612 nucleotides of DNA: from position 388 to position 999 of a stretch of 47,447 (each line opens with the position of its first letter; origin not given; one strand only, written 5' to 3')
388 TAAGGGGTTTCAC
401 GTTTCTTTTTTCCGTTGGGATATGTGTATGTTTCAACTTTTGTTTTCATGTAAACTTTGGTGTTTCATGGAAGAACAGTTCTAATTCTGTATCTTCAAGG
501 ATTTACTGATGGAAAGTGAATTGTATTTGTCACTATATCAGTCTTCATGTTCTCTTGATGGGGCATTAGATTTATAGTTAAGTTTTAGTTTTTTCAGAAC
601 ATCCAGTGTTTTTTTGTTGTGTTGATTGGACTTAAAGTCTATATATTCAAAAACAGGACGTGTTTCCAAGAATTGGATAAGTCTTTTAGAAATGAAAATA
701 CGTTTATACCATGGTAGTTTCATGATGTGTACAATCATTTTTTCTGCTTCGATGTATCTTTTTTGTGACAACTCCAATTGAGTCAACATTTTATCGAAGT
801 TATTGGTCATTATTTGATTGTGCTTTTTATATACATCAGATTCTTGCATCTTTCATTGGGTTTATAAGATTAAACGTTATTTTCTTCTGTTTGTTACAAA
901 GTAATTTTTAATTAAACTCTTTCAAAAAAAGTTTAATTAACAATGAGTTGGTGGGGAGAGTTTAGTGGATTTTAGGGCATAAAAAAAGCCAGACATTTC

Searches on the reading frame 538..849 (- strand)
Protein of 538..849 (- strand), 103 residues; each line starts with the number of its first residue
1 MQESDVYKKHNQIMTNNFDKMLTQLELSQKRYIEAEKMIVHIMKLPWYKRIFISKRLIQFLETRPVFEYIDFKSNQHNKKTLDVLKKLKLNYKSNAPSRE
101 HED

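Call 18: find_encoding_contigs(protein=window:538-849:-, flank=10000, max_places=6)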
Protein window:538-849:- (103 aa): 2 contigs read that carry it; 2 places shown.
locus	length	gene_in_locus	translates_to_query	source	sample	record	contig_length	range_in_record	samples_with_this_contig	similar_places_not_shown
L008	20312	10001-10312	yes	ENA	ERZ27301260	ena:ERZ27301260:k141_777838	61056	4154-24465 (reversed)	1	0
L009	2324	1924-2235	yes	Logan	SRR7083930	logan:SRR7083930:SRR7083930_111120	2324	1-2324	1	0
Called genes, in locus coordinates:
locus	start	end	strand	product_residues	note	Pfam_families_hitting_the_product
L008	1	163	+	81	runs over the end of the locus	-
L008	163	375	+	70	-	-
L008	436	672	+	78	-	-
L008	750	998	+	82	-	-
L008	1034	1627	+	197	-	-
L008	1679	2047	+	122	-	-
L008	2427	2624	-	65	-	-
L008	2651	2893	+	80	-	-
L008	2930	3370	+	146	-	-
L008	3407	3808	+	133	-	-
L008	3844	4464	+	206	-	PF04542:Sigma70_r2, PF07638:Sigma70_ECF (weak), PF05263:DUF722 (weak), PF08281:Sigma70_r4_2, PF04545:Sigma70_r4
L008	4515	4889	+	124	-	-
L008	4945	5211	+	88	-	-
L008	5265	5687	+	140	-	-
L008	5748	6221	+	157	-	-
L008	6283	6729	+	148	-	-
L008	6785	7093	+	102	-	-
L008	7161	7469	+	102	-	-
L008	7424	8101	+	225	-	-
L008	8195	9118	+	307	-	-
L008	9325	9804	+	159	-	-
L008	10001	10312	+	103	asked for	-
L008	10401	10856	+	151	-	-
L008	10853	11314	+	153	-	-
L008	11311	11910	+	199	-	-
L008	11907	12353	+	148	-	-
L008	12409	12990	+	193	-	-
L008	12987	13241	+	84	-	-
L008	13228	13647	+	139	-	-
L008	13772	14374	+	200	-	PF04542:Sigma70_r2, PF05263:DUF722 (faint), PF08281:Sigma70_r4_2, PF04545:Sigma70_r4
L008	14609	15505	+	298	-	-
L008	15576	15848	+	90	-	-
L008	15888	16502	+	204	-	-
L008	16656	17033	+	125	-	-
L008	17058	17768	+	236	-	-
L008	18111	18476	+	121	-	PF07661:MORN_2 (faint)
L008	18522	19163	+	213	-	PF00293:NUDIX (weak)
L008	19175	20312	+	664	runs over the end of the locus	PF07715:Plug, PF00593:TonB_dep_Rec_b-barrel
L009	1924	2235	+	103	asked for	-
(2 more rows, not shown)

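Call 68: search_protein_families(library=phrogs, max_evalue=0.001, proteins=[L008:14609-15505:+, L008:12409-12990:+, L008:15888-16502:+, L008:17058-17768:+, L008:18522-19163:+, L008:13772-14374:+])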
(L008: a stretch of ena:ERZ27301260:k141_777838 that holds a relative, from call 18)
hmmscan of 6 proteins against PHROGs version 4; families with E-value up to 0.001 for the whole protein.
L008:14609-15505:+ (298 aa): 1 family
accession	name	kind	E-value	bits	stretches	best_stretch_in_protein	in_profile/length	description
phrog_1221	-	unknown function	7.2e-05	23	1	8-263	60-321/355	-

L008:12409-12990:+ (193 aa): 0 families

L008:15888-16502:+ (204 aa): 0 families

L008:17058-17768:+ (236 aa): 0 families

L008:18522-19163:+ (213 aa): 1 family
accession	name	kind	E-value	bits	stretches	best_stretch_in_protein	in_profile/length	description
phrog_1198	-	other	3e-05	24.9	1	63-102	67-108/253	MutT/NUDIX hydrolase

L008:13772-14374:+ (200 aa): 3 families
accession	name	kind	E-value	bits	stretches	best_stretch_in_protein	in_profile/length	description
phrog_1740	-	transcription regulation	1.7e-22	80.6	1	29-196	55-215/567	RNA polymerase sigma factor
phrog_36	-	transcription regulation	5.7e-06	27.1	1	132-197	122-187/220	transcriptional regulator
phrog_1190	-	transcription regulation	4.1e-05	24.4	1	91-197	59-159/167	RNA polymerase sigma factor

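Call 69: search_protein_families(library=ncbifam, max_evalue=0.001, proteins=[L008:13772-14374:+])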
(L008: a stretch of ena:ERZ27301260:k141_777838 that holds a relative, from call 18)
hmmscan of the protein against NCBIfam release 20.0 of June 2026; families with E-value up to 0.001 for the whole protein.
L008:13772-14374:+ (200 aa): 84 families (the best 25 are shown)
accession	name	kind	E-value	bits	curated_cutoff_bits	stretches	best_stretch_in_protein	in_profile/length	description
NF007223.0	PRK09641.1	equivalog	4.3e-26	91.9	209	1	36-197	27-184/187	RNA polymerase sigma factor SigW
TIGR02937.1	sigma70-ECF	superfamily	1.2e-24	86.8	42.9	1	31-196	2-164/165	sigma-70 family RNA polymerase sigma factor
TIGR02948.1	SigW_bacill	equivalog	8.5e-22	78.1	243.1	1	35-196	26-183/187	RNA polymerase sigma factor SigW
TIGR02950.1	SigM_subfam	subfamily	5.6e-20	71.8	147.95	1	33-195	3-156/159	RNA polymerase sigma factor, SigM family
NF007216.0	PRK09638.1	equivalog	2e-19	70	194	1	31-197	19-174/180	RNA polymerase sigma factor SigY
NF009174.0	PRK12522.1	equivalog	3.7e-19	69.4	217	1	35-195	8-165/175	RNA polymerase sigma factor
NF008888.0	PRK11922.1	equivalog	1.4e-18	67.4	204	1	52-196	52-195/231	RNA polymerase sigma factor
NF007220.0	PRK09639.1-5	equivalog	1.6e-18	67.1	260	1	33-195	6-162/181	RNA polymerase sigma factor SigX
NF009172.0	PRK12519.1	subfamily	1.4e-17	63.9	222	1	10-194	13-186/194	RNA polymerase sigma factor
TIGR02985.1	Sig70_bacteroi1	subfamily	1.5e-16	61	126.4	1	33-196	4-161/162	RNA polymerase sigma-70 factor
TIGR02939.1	RpoE_Sigma70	equivalog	2.7e-16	60.1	236.15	1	10-196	4-185/190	RNA polymerase sigma factor RpoE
NF009166.1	PRK12513.1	equivalog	2.8e-16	59.8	206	1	31-196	23-185/193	RNA polymerase sigma factor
TIGR02952.1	Sig70_famx2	equivalog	2e-15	57.1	206.45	1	33-195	14-168/170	ECF subfamily RNA polymerase sigma factor, BldN family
NF009168.0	PRK12515.1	subfamily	2.7e-15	56.4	236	1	12-194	8-176/189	RNA polymerase sigma factor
NF007222.0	PRK09640.1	equivalog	3.6e-15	56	194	1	10-197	7-182/188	RNA polymerase sigma factor SigX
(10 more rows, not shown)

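Call 87: search_protein_families(library=ncbifam, max_evalue=0.00001, proteins=[L008:19175-20311:+])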
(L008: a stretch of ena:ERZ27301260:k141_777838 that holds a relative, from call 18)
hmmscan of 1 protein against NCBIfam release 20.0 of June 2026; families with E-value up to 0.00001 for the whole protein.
L008:19175-20311:+ (379 aa): 2 families
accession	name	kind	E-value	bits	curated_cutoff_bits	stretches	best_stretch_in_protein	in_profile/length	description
TIGR01786.1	TonB-hemlactrns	subfamily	2.3e-11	42.8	323.75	1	66-157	44-136/719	TonB-dependent hemoglobin/transferrin/lactoferrin family receptor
TIGR01785.1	TonB-hemin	subfamily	1.4e-09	37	316.85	1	65-157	40-131/677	TonB-dependent heme/hemoglobin receptor family protein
